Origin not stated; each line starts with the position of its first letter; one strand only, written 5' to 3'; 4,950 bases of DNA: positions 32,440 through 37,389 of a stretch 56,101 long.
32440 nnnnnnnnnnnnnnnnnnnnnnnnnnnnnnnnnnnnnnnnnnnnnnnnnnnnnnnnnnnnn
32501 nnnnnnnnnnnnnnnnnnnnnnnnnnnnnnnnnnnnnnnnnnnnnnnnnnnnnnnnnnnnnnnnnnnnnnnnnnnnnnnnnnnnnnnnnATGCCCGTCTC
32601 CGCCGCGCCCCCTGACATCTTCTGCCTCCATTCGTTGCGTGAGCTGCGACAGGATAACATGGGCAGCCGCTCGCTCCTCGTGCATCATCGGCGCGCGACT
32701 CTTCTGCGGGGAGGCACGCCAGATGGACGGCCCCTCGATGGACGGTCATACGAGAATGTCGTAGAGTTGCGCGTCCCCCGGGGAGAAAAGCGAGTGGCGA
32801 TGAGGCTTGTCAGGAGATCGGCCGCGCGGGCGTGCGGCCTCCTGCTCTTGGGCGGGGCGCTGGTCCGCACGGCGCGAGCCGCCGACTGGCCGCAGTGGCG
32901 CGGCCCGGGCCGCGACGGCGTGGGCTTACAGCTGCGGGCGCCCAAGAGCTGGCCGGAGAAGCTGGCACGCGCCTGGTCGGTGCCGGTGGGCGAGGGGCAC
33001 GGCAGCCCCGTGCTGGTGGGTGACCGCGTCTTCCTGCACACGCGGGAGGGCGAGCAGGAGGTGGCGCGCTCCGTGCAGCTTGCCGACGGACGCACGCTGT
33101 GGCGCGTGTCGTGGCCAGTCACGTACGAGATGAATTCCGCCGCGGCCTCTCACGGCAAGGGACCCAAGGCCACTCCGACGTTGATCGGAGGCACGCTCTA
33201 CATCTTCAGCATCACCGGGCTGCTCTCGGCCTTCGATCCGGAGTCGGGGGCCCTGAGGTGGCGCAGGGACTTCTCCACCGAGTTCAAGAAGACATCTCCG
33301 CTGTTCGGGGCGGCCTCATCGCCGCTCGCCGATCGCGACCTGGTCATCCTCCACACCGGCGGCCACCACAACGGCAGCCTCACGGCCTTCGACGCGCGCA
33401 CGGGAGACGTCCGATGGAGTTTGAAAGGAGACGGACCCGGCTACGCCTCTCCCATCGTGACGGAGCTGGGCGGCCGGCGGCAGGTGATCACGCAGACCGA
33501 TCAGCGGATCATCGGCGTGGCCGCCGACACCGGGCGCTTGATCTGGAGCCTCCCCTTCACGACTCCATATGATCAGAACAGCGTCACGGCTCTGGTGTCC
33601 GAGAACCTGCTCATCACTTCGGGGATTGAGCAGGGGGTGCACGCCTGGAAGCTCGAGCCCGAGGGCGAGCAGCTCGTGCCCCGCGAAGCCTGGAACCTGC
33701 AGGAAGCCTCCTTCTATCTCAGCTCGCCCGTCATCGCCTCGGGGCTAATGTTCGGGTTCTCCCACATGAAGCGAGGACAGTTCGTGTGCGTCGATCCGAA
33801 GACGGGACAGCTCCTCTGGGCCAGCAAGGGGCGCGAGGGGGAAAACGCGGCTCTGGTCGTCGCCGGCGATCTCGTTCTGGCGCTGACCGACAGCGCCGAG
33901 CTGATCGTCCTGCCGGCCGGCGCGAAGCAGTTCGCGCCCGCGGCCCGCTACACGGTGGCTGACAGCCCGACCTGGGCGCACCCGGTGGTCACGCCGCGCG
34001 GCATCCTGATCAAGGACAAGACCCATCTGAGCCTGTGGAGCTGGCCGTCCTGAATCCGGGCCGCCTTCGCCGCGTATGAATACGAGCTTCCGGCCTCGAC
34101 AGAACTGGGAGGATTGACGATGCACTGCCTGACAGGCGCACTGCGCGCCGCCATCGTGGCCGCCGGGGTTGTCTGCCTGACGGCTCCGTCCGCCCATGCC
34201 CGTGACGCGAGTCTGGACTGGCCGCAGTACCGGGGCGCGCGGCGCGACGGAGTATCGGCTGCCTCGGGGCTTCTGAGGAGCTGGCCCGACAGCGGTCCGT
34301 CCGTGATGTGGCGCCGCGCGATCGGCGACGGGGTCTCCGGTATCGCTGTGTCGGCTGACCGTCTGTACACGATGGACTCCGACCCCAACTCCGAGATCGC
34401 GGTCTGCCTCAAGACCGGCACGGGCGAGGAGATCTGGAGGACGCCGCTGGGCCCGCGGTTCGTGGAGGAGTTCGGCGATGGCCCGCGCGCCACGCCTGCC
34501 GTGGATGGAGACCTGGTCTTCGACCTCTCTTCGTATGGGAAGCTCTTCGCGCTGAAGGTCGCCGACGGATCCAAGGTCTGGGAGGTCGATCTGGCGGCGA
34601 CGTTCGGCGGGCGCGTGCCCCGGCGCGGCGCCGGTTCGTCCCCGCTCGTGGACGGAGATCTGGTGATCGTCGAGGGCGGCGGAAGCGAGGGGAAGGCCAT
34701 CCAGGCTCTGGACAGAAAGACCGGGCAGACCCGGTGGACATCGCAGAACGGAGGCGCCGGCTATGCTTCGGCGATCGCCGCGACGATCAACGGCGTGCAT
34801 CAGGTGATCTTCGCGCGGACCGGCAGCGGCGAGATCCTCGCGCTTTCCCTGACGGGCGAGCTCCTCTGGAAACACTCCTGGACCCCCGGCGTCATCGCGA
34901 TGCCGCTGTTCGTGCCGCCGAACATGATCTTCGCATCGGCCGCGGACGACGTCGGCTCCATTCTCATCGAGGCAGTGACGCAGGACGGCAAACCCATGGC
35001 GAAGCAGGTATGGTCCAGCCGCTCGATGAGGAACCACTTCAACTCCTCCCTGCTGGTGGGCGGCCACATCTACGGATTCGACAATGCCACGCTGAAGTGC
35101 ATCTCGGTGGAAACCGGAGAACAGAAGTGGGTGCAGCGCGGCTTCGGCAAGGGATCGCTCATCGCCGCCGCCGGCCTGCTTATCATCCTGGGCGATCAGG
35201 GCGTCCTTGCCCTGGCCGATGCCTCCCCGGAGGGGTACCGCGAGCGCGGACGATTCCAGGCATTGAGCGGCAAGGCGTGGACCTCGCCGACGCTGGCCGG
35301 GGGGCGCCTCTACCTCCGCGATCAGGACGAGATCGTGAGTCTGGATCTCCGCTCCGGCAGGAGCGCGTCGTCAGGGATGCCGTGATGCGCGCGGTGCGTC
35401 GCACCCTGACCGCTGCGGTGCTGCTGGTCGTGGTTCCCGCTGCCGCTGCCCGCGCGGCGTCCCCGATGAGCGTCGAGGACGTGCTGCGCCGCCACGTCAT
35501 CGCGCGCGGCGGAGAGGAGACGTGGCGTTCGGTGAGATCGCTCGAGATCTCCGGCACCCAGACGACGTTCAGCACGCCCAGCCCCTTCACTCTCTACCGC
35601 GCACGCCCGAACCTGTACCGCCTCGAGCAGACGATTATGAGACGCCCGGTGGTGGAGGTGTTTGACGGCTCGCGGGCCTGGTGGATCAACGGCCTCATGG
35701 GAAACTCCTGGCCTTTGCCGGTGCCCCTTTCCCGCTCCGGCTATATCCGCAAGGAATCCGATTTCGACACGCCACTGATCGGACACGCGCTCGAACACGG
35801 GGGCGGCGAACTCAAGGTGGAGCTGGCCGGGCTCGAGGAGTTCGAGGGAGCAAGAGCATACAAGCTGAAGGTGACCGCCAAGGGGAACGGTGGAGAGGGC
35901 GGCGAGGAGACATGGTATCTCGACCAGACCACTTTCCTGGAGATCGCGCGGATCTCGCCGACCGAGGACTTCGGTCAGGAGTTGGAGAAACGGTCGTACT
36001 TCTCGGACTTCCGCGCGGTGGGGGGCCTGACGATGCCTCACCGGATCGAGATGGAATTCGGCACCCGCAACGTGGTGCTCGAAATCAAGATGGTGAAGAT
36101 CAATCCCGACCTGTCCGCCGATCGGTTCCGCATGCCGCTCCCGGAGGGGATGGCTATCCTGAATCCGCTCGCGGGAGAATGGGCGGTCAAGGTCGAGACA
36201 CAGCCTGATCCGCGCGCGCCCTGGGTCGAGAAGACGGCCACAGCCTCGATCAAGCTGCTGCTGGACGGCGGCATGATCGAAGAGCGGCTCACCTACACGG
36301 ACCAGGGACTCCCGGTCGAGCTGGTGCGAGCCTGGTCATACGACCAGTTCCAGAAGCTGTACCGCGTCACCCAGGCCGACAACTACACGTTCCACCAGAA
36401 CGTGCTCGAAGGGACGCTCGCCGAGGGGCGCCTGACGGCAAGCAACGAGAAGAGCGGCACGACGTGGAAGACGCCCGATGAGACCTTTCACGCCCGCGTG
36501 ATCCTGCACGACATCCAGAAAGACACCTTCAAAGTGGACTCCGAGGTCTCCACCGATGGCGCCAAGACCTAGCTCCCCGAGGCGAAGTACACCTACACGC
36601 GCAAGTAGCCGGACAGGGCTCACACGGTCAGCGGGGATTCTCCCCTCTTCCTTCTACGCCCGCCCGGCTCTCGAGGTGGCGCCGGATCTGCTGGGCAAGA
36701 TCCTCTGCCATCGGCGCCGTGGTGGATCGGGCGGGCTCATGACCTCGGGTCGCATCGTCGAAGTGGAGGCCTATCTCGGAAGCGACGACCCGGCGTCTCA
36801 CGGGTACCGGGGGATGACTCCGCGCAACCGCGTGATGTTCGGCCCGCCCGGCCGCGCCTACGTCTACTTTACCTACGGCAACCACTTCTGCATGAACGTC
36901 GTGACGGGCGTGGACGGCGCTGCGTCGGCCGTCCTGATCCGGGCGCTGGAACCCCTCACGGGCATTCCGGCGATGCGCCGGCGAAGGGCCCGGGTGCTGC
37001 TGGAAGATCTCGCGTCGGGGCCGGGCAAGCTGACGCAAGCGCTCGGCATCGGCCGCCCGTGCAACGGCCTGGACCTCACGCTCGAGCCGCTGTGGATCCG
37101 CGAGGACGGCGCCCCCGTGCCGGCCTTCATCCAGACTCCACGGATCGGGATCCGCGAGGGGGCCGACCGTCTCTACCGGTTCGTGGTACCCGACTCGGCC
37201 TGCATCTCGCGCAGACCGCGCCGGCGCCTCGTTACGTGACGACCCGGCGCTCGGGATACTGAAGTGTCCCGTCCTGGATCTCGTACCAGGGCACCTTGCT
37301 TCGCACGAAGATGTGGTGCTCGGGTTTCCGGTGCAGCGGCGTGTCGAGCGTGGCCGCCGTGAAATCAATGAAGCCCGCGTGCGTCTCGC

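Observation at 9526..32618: A ~23 kb train of 17 co-directional, largely translationally coupled genes mixes acyl-processing enzymes, exported beta-propellers and three transport systems, and matches no pathway I can name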

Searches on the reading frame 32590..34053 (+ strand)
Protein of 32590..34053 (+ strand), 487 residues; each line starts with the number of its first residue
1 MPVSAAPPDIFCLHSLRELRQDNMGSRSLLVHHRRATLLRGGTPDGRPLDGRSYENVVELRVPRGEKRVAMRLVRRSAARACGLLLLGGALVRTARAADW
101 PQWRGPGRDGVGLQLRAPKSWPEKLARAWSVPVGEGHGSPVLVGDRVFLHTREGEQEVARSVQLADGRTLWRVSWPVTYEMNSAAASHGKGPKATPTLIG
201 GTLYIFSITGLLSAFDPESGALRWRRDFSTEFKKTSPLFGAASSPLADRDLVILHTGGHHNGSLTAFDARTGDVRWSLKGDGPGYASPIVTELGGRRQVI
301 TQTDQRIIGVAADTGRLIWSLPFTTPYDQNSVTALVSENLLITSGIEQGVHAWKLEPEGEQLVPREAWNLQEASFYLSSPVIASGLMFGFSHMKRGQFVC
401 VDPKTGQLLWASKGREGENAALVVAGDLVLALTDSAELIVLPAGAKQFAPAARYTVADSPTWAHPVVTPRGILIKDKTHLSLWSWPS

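Call 28: search_protein_families(library=pfam, proteins=[window:32590-34053:+], max_evalue=0.001)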
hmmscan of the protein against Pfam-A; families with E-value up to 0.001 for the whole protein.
window:32590-34053:+ (487 aa): 3 families
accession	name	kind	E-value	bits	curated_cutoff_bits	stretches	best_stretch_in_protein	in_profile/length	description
PF13360.13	PQQ_2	-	1.9e-32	113.3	27.6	1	156-411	3-232/233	Outer membrane protein assembly factor BamB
PF13570.13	Beta-prop_ACSF4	-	3.6e-13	50.1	133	1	189-412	90-288/329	Beta-alanine-activating enzyme, beta-propeller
PF01011.28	PQQ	-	1.8e-12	47.2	26.7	1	175-232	31-89/595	Glucose/ethanol/alcohol dehydrogenase, beta-propeller domain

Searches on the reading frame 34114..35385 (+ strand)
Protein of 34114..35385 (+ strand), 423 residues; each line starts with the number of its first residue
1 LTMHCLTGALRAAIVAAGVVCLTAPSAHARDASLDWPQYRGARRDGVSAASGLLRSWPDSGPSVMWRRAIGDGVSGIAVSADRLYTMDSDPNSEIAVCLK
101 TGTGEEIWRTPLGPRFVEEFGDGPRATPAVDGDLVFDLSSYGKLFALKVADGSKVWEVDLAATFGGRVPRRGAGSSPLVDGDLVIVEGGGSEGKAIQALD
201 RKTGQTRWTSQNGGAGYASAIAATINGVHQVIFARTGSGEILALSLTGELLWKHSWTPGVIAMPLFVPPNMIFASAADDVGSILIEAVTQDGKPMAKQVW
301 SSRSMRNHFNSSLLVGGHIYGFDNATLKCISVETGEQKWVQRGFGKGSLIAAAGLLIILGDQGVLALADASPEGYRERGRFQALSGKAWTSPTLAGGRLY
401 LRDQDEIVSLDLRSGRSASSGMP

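Call 28: search_protein_families(library=pfam, proteins=[window:34114-35385:+], max_evalue=0.001)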
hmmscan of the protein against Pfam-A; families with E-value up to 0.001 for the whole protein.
window:34114-35385:+ (423 aa): 3 families
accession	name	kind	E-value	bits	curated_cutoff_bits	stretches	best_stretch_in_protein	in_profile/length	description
PF13360.13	PQQ_2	-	1.7e-29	103.5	27.6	1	95-341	5-233/233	Outer membrane protein assembly factor BamB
PF13570.13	Beta-prop_ACSF4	-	1.5e-12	48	133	1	94-400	29-316/329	Beta-alanine-activating enzyme, beta-propeller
PF01011.28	PQQ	-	7.6e-05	22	26.7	0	140-220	495-584/595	Glucose/ethanol/alcohol dehydrogenase, beta-propeller domain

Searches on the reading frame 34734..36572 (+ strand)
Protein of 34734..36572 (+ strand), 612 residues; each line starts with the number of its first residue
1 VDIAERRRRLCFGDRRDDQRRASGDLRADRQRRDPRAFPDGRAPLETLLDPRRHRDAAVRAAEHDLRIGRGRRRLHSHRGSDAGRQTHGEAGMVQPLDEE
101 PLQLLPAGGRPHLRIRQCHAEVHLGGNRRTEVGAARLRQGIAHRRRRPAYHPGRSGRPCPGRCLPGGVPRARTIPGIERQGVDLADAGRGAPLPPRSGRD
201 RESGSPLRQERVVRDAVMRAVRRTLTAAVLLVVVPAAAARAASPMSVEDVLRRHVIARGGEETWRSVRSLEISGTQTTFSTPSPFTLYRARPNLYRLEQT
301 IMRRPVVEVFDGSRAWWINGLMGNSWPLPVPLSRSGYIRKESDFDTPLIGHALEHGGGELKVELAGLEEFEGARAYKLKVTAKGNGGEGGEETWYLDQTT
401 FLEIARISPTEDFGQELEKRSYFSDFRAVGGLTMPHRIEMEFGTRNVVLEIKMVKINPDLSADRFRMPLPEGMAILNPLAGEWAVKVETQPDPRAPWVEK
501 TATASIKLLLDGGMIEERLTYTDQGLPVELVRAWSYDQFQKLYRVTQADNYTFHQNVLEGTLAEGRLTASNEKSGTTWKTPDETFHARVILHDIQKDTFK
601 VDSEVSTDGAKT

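Call 28: search_protein_families(library=pfam, proteins=[window:34734-36572:+], max_evalue=0.001)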
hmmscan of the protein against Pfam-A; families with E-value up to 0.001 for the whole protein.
window:34734-36572:+ (612 aa): 1 family
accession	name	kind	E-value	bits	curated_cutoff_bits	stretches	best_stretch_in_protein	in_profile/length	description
PF07617.17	DUF1579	-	1.3e-10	41.8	25.2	1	475-610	8-143/155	Protein of unknown function (DUF1579)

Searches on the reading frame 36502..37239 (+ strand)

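Call 28: search_protein_families(library=pfam, proteins=[window:36502-37239:+], max_evalue=0.001)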
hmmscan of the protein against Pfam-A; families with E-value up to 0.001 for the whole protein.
window:36502-37239:+ (245 aa): 1 family
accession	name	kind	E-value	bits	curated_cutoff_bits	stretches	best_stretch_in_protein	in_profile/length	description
PF02245.21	Pur_DNA_glyco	-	2.4e-66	223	27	1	50-232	1-180/181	Methylpurine-DNA glycosylase (MPG)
